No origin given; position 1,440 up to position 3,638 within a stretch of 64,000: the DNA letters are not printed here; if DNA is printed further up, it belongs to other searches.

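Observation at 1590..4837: Translationally coupled opine-dehydrogenase-family enzyme and B12-binding-domain protein of unknown function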

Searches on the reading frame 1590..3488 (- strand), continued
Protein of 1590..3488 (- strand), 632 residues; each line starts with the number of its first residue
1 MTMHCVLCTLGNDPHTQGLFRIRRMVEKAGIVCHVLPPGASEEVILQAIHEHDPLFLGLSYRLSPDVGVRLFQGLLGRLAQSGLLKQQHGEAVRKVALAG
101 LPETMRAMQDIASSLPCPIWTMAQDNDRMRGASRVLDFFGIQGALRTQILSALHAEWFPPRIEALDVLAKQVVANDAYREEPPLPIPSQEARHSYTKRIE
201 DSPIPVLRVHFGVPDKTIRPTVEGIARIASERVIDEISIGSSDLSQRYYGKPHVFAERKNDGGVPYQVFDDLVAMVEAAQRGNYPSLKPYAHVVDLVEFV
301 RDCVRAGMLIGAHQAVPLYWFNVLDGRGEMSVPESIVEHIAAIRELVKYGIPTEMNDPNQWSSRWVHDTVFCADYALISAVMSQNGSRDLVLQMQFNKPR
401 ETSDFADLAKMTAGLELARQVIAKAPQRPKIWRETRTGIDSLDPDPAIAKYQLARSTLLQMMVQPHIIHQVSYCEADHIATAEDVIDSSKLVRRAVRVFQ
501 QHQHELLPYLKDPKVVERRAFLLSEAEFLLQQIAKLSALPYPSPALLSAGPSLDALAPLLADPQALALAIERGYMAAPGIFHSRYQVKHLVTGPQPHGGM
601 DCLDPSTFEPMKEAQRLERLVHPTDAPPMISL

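Call 53: find_encoding_contigs(protein=P0111, flank=8000, max_places=3)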
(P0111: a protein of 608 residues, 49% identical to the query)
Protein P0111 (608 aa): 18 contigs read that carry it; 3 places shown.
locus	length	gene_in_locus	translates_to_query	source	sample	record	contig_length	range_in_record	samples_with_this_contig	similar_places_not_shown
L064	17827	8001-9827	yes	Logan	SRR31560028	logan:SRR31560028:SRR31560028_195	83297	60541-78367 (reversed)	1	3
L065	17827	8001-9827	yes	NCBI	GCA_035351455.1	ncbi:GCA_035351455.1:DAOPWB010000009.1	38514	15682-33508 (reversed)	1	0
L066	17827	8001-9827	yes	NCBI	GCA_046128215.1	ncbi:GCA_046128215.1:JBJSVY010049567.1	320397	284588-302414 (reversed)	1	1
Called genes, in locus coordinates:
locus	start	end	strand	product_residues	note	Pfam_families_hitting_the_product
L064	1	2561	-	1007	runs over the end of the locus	PF13489:Methyltransf_23, PF08241:Methyltransf_11 (weak), PF08242:Methyltransf_12, PF13649:Methyltransf_25, PF13847:Methyltransf_31, PF13524:Glyco_trans_1_2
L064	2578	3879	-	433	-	PF00005:ABC_tran, PF14524:Wzt_C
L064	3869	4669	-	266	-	PF01061:ABC2_membrane, PF12698:ABC2_membrane_3 (faint)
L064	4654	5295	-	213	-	-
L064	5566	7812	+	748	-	PF16403:Bact_surface_Ig-like (faint), PF03793:PASTA (faint)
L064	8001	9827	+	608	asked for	-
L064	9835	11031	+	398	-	PF01071:GARS_A (weak), PF02786:CPSase_L_D2, PF02222:ATP-grasp (weak), PF02655:ATP-grasp_3, PF07478:Dala_Dala_lig_C, PF13535:ATP-grasp_4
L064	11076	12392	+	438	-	PF02317:Octopine_DH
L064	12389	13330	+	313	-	PF00535:Glycos_transf_2, PF10111:Glyco_tranf_2_2 (weak), PF13641:Glyco_tranf_2_3 (weak)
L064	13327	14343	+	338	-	PF03706:LPG_synthase_TM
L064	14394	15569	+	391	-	PF00155:Aminotran_1_2 (weak), PF01041:DegT_DnrJ_EryC1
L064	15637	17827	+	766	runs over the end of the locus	-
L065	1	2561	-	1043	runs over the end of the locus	PF13489:Methyltransf_23, PF08241:Methyltransf_11 (weak), PF08242:Methyltransf_12, PF13649:Methyltransf_25, PF13847:Methyltransf_31, PF13524:Glyco_trans_1_2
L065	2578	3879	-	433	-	PF00005:ABC_tran, PF14524:Wzt_C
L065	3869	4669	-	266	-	PF01061:ABC2_membrane, PF12698:ABC2_membrane_3 (faint)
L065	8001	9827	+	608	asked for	-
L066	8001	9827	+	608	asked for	-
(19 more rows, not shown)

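Call 58: find_encoding_contigs(protein=P0150, flank=7000, max_places=2)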
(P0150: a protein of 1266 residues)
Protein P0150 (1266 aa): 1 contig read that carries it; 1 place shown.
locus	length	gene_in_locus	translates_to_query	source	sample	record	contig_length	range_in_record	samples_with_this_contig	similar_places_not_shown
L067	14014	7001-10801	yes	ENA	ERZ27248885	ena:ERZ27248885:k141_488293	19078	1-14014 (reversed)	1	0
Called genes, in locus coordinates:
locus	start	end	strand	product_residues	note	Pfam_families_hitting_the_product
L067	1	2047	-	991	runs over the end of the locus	PF01139:RtcB, PF14890:Intein_splicing, PF01139:RtcB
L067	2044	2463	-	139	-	PF01951:Archease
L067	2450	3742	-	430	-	PF08245:Mur_ligase_M, PF02875:Mur_ligase_C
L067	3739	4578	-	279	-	PF02388:FemAB, PF13480:Acetyltransf_6, PF02388:FemAB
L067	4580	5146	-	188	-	PF01330:RuvA_N, PF00633:HHH (faint), PF14520:HHH_5, PF07499:RuvA_C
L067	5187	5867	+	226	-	PF01509:TruB_N, PF16198:TruB_C_2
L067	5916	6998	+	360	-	PF01210:NAD_Gly3P_dh_N, PF02558:ApbA (weak), PF03807:F420_oxidored (weak), PF02317:Octopine_DH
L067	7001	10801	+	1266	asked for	PF13941:MutL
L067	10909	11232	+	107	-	PF01649:Ribosomal_S20p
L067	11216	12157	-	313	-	PF06144:DNA_pol3_delta, PF21694:DNA_pol3_delta_C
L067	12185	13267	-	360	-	PF11258:DUF3048, PF17479:DUF3048_C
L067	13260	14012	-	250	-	?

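Call 59: find_encoding_contigs(protein=P0137, flank=7000, max_places=2)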
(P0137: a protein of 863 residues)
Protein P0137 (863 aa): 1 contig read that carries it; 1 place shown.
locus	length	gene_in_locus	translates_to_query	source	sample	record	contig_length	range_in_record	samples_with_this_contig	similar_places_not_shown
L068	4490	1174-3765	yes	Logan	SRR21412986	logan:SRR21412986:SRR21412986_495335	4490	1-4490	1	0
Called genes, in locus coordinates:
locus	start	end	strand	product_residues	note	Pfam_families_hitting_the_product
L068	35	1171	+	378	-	PF02317:Octopine_DH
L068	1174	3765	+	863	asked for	PF02310:B12-binding (weak), PF06368:Met_asp_mut_E (weak), PF02955:GSH-S_ATP, PF08443:RimK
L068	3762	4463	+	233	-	PF07722:Peptidase_C26, PF00117:GATase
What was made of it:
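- One paralog is fused to a RimK/GshB-type, glutamate-handling ATP-grasp domain and is followed by a Peptidase_C26 gamma-glutamyl-hydrolase-type gene (call 59).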

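Call 60: find_encoding_contigs(protein=P0166, flank=7000, max_places=2)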
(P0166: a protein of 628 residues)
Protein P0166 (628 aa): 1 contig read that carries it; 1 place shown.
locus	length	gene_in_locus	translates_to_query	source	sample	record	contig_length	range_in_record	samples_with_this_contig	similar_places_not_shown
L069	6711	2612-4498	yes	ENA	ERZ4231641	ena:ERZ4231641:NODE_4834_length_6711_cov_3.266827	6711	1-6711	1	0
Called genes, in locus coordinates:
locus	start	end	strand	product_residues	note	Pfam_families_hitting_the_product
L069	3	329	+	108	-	?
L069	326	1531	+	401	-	PF02655:ATP-grasp_3, PF02786:CPSase_L_D2, PF13535:ATP-grasp_4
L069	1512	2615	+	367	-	PF01210:NAD_Gly3P_dh_N, PF02317:Octopine_DH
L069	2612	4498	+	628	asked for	-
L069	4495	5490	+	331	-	PF03706:LPG_synthase_TM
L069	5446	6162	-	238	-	PF00483:NTP_transferase, PF12804:NTP_transf_3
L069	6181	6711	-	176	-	?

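Call 65: search_protein_families(library=pfam, proteins=[L001:11611-13677:+, L001:13766-14998:-, L001:15028-15693:-, L001:15790-16674:+, L001:16744-17889:+, L001:5306-5827:-, L059:9857-11164:+, L037:6303-7766:-, L028:6039-7007:+, L015:2544-3254:+], max_evalue=0.001)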
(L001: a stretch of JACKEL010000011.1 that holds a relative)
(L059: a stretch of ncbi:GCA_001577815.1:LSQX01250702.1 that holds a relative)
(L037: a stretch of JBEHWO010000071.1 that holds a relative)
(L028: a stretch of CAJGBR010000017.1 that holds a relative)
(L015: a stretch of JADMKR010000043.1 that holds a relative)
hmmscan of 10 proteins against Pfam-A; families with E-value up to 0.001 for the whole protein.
L001:11611-13677:+ (688 aa): 2 families
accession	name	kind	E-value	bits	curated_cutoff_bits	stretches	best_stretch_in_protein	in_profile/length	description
PF00955.27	HCO3_cotransp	-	2e-158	529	27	2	366-675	232-549/551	HCO3- transporter integral membrane domain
PF00359.27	PTS_EIIA_2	-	2.2e-05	24.9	27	1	38-171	9-140/144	Phosphoenolpyruvate-dependent sugar phosphotransferase system, EIIA 2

L001:13766-14998:- (410 aa): 0 families

L001:15028-15693:- (221 aa): 2 families
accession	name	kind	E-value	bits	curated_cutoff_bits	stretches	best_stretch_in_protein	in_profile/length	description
PF00753.33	Lactamase_B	-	1.5e-29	103.8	22.7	1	23-204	2-196/196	Metallo-beta-lactamase superfamily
PF12706.13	Lactamase_B_2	-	0.00025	21.2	27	1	58-144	25-108/200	Beta-lactamase superfamily domain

L001:15790-16674:+ (294 aa): 2 families
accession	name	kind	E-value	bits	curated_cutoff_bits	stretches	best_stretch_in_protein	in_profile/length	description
PF00498.31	FHA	-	1.8e-09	38.3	20.7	1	30-96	1-67/67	FHA domain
PF16697.10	Yop-YscD_cpl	-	6.4e-06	26.8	33.2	1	27-101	16-89/94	Inner membrane component of T3SS, cytoplasmic domain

L001:16744-17889:+ (382 aa): 2 families
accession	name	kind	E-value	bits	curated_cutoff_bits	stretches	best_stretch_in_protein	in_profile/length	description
PF13598.12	DUF4139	-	1.9e-21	77.2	31.8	1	231-323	3-74/205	Domain of unknown function (DUF4139)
PF13600.11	DUF4140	-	7.9e-09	36.3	27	1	20-124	1-93/98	N-terminal domain of unknown function (DUF4140)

L001:5306-5827:- (173 aa): 2 families
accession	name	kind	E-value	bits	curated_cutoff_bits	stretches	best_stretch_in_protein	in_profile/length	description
PF00542.24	Ribosomal_L12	-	2.6e-16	60.1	25.9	1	109-172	4-66/67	Ribosomal protein L7/L12 C-terminal domain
PF16320.10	Ribosomal_L12_N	-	2.3e-06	27.6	25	1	53-82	2-31/48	Ribosomal protein L7/L12 dimerisation domain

L059:9857-11164:+ (435 aa): 2 families
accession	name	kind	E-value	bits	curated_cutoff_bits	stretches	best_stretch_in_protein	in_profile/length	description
PF15632.11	ATPgrasp_Ter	-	0.00018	21.7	29.1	1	248-331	34-111/131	ATP-grasp in the biosynthetic pathway with Ter operon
PF02222.28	ATP-grasp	-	0.00088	19.4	27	0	135-306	3-163/179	ATP-grasp domain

L037:6303-7766:- (487 aa): 3 families
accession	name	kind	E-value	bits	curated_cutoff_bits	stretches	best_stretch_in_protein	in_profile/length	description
PF07690.21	MFS_1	-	1e-59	202.7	33.4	1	19-414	1-346/347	Major Facilitator Superfamily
PF00083.30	Sugar_tr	-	5.2e-15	55.7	22.3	1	18-183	4-187/452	Sugar (and other) transporter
PF03137.26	OATP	-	6.6e-05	21.8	25.8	0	104-164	135-196/545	Organic Anion Transporter Polypeptide (OATP) family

L028:6039-7007:+ (322 aa): 8 families
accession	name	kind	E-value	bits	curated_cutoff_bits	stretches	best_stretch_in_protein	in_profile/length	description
PF07478.18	Dala_Dala_lig_C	-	1.1e-56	192.1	24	1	110-310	3-204/204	D-ala D-ala ligase C-terminus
PF01820.27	Dala_Dala_lig_N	-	6.5e-22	78.8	34.6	2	57-91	87-121/121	D-ala D-ala ligase N-terminus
PF02222.28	ATP-grasp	-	6.2e-09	36.2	27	1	108-267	2-149/179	ATP-grasp domain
PF02655.19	ATP-grasp_3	-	7.9e-09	36.2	23.2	1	100-280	2-155/160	ATP-grasp domain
PF08443.16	RimK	-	1.7e-07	31.5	21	1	101-287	3-172/188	RimK-like ATP-grasp domain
PF14397.11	ATPgrasp_ST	-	2.3e-06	27.5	31.4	1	243-285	217-259/278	Sugar-transfer associated ATP-grasp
PF01071.24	GARS_A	-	2.5e-05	24.6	27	1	101-202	2-104/194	Phosphoribosylglycinamide synthetase, ATP-grasp (A) domain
PF03133.20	TTL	-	0.00066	19.4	20.1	1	225-285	202-262/292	Tubulin-tyrosine ligase family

L015:2544-3254:+ (236 aa): 1 family
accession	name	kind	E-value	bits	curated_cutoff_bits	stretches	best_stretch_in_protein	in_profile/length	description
PF08889.16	WbqC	-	2.5e-69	233.9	21.3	1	10-225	1-215/218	WbqC-like protein family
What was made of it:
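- On Opine metallophore (Cnt-type) gene clusters: The flanks in L001 hold unrelated genes (call 65).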

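Call 70: search_solved_structures(query=L064:9835-11031:+, max_evalue=0.01)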
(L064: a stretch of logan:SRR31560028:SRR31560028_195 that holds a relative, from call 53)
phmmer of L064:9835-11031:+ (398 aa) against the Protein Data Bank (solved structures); distinct sequences matched with E-value up to 0.01: 19.
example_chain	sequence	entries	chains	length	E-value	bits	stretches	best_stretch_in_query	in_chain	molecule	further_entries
4dim_A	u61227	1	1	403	7.7e-27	97.3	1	3-351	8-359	Phosphoribosylglycinamide synthetase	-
3vot_A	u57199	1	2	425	6.6e-11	44.8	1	95-299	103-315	L-amino acid ligase, BL00235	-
5dot_A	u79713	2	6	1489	1.7e-08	36.8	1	40-302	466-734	Carbamoyl-phosphate synthase [ammonia], mitochondrial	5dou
6uel_A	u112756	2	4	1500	1.8e-08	36.8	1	40-302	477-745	Carbamoyl-phosphate synthase [ammonia], mitochondrial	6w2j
2ip4_A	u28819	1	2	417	6.8e-05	25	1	123-293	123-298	Phosphoribosylamine--glycine ligase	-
8rth_A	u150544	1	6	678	7.5e-05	24.9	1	106-185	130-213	3-methylcrotonyl-CoA carboxylase, putative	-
7wac_A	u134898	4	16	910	8.6e-05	24.7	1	136-189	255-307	Cyanophycin synthase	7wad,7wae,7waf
2yw2_A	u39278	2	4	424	0.00023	23.3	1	123-303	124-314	Phosphoribosylamine--glycine ligase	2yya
8j4z_E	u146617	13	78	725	0.00036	22.6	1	94-286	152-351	Methylcrotonoyl-CoA carboxylase subunit alpha, mitochondrial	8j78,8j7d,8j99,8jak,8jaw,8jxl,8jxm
2cqy_A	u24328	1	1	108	0.00057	22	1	117-187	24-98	Propionyl-CoA carboxylase alpha chain, mitochondrial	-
4wd3_A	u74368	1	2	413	0.0007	21.7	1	122-332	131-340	L-amino acid ligase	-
6ybp_G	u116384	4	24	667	0.0012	20.9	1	115-186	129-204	Propionyl-CoA carboxylase alpha subunit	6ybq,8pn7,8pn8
2dzd_A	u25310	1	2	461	0.0013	20.8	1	124-286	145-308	pyruvate carboxylase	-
4zqi_A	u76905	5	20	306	0.003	19.6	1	120-293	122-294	D-alanine--D-alanine ligase | D-alanine-D-alanine ligase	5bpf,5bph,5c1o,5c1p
3v4z_A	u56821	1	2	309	0.0031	19.6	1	120-293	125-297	D-alanine--D-alanine ligase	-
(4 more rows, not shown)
